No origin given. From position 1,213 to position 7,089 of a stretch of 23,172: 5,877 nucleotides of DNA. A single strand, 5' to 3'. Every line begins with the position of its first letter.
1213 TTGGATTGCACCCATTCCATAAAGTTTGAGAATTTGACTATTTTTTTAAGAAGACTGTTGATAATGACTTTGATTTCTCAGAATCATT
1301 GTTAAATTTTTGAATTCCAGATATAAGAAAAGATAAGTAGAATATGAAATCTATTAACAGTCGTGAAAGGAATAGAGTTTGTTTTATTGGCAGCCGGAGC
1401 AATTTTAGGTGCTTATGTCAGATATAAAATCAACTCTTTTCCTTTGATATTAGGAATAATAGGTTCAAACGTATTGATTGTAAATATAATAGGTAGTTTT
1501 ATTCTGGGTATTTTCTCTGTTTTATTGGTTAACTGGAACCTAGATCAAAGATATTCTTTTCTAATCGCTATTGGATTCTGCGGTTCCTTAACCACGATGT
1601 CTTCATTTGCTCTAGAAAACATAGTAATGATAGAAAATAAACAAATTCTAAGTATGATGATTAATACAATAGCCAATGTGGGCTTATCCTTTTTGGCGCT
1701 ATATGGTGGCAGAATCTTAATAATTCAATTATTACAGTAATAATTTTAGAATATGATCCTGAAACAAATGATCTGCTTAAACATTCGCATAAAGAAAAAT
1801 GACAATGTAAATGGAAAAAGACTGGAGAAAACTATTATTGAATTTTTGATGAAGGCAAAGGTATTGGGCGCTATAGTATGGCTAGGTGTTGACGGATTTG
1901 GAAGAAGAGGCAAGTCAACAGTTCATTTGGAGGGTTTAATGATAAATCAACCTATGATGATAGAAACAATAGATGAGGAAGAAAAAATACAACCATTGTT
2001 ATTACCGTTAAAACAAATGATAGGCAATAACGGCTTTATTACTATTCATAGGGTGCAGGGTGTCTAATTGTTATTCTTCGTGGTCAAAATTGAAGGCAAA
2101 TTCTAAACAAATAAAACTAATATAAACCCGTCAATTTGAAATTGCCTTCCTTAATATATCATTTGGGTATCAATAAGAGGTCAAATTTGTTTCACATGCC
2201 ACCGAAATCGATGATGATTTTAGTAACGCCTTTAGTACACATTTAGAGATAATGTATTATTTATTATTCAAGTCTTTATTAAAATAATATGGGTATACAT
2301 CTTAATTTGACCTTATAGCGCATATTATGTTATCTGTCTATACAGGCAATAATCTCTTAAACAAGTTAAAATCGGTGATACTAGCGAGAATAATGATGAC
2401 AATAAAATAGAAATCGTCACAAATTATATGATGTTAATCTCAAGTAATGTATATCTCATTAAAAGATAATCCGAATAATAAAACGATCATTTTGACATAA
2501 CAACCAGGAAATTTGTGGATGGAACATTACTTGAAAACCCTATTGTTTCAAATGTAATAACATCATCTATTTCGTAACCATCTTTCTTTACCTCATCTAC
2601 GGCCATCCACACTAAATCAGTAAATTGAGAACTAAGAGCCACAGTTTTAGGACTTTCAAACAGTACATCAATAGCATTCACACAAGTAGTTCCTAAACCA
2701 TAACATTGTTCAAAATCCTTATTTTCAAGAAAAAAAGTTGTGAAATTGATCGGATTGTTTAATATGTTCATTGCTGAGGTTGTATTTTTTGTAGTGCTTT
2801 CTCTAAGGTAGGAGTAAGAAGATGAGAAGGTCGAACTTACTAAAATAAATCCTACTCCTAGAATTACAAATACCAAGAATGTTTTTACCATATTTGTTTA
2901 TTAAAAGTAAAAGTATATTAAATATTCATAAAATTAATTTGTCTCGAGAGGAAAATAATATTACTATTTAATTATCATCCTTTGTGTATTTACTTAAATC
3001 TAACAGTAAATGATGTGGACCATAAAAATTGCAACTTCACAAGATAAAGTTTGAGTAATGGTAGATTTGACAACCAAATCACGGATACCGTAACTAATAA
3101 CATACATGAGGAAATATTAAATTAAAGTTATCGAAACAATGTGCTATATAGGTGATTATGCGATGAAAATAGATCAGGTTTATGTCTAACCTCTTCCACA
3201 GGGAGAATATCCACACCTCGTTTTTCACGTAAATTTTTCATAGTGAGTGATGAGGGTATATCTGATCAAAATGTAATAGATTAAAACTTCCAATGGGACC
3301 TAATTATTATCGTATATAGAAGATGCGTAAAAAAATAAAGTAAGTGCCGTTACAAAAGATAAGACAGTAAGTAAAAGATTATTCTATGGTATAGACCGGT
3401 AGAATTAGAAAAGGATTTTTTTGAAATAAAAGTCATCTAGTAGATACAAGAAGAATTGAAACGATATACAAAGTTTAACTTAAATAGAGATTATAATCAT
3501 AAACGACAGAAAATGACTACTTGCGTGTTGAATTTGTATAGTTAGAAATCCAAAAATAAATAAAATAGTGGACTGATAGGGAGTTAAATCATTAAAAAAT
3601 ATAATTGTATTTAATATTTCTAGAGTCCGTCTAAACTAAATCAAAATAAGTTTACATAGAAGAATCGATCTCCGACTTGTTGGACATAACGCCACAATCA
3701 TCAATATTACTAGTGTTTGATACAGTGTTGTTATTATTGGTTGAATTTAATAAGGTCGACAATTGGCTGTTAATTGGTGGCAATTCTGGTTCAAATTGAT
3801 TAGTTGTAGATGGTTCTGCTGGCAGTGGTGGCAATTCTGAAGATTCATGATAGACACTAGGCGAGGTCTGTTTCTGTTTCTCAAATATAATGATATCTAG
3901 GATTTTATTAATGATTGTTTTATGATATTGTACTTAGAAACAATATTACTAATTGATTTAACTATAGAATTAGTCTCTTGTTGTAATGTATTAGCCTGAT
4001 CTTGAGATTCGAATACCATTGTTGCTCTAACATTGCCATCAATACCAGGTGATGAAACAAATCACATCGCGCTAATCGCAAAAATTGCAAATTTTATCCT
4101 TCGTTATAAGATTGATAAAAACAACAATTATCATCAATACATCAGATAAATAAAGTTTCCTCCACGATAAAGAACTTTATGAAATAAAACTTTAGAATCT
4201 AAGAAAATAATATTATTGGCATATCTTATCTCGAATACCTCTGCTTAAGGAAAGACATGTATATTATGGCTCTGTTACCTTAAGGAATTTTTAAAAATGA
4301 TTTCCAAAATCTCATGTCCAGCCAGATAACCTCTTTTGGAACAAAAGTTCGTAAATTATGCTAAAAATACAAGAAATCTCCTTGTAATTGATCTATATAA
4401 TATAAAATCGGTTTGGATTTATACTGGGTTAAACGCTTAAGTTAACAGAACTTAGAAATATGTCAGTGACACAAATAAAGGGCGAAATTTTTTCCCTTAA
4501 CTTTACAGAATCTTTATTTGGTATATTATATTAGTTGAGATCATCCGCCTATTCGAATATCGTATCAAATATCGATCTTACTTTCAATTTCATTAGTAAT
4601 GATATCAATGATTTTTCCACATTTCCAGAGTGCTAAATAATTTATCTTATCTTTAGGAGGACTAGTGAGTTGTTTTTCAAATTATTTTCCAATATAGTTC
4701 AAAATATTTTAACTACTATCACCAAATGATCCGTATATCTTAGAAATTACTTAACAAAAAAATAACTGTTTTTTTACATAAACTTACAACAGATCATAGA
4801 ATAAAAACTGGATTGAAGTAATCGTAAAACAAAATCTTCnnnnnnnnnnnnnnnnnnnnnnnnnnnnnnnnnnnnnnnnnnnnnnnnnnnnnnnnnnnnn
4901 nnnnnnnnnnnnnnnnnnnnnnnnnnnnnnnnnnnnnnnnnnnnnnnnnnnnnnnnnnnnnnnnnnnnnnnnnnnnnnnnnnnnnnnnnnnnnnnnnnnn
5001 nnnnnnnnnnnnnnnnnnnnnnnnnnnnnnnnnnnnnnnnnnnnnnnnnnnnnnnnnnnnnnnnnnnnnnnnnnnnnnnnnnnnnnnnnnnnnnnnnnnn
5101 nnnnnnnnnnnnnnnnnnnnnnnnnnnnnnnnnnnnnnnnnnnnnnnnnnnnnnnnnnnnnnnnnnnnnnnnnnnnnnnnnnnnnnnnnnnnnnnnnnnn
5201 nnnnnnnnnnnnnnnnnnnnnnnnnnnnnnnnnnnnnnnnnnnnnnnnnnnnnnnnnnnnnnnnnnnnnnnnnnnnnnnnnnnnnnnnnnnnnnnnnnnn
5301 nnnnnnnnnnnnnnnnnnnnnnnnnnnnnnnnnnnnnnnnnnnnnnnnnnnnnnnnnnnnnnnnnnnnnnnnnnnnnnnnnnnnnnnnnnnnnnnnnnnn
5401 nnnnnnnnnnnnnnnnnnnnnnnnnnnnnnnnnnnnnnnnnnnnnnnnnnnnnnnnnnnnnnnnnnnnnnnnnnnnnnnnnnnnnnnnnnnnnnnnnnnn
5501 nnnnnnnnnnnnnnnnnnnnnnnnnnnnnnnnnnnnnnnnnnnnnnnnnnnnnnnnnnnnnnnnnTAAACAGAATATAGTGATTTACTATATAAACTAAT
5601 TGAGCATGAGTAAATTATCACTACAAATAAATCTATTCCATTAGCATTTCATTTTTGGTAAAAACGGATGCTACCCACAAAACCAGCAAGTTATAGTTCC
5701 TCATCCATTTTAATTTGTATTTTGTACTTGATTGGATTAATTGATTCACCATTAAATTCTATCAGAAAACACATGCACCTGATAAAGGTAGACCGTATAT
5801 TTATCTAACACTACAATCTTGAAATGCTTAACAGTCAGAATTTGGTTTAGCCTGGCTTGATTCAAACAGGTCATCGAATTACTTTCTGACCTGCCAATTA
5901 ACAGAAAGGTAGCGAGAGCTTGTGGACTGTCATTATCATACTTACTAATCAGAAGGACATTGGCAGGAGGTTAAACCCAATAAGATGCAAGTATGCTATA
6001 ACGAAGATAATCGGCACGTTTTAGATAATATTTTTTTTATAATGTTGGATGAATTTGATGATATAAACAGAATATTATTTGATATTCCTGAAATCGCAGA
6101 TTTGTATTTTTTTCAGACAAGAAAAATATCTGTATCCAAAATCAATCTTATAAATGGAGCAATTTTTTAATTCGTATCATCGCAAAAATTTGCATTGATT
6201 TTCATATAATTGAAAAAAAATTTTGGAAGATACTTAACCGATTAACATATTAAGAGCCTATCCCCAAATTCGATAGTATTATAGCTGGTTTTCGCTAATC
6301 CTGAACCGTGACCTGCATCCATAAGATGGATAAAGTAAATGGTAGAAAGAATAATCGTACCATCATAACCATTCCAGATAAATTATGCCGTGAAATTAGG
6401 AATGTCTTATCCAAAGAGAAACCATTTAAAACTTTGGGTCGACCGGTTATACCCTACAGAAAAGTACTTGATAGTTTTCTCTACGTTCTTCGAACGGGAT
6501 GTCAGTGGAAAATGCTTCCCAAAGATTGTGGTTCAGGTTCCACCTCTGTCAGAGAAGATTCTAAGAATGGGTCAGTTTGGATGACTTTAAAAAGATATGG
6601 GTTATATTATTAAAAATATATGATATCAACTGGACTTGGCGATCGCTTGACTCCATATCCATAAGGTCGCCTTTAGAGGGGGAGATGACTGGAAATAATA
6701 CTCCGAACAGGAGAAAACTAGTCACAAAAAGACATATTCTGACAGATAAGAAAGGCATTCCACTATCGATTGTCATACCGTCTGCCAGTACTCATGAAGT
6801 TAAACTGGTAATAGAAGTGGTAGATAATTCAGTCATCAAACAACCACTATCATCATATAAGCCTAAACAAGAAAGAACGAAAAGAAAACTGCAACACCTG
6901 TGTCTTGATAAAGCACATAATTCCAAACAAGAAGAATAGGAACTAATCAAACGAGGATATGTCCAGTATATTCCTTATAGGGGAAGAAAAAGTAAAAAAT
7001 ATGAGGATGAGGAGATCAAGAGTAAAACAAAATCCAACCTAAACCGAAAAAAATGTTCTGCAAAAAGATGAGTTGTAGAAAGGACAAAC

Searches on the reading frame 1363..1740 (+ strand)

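Call 93: search_protein_families(library=pfam, proteins=[window:1363-1740:+], max_evalue=0.01)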
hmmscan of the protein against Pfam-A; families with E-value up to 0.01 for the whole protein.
window:1363-1740:+ (125 aa): 1 family
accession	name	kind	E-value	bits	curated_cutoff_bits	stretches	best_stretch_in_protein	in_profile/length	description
PF02537.21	CRCB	-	3.1e-21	76.1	32.9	1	8-116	2-102/103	CrcB-like protein, Camphor Resistance (CrcB)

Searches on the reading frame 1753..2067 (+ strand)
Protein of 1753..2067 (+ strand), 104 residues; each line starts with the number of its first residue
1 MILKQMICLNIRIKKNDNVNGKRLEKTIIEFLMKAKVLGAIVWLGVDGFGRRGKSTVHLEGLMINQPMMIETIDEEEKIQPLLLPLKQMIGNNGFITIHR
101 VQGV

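Call 93: search_protein_families(library=pfam, proteins=[window:1753-2067:+], max_evalue=0.01)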
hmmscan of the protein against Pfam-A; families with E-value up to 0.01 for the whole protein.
window:1753-2067:+ (104 aa): 1 family
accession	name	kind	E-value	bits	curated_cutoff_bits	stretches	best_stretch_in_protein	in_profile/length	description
PF02641.20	DUF190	-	5.6e-19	68.7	23.4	1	9-102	3-96/97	Uncharacterized ACR, COG1993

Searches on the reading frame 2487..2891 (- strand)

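Call 93: search_protein_families(library=pfam, proteins=[window:2487-2891:-], max_evalue=0.01)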
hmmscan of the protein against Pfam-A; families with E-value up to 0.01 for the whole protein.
window:2487-2891:- (134 aa): 1 family
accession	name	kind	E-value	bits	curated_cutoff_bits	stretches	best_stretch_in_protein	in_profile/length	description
PF04421.21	Mss4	-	0.0066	17.1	22.6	0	99-130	45-76/104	Mss4 protein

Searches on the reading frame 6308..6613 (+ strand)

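Call 93: search_protein_families(library=pfam, proteins=[window:6308-6613:+], max_evalue=0.01)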
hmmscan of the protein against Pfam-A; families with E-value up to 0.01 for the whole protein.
window:6308-6613:+ (101 aa): 1 family
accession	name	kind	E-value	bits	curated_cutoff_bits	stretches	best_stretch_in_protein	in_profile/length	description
PF13340.11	DUF4096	-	1.3e-12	48.2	34.3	1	23-81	2-60/76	Putative transposase of IS4/5 family (DUF4096)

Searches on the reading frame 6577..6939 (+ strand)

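Call 93: search_protein_families(library=pfam, proteins=[window:6577-6939:+], max_evalue=0.01)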
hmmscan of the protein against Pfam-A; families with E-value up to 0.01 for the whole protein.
window:6577-6939:+ (120 aa): 1 family
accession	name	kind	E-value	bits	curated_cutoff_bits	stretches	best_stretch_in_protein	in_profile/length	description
PF01609.27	DDE_Tnp_1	-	7.4e-05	23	23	1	24-84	9-71/200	Transposase DDE domain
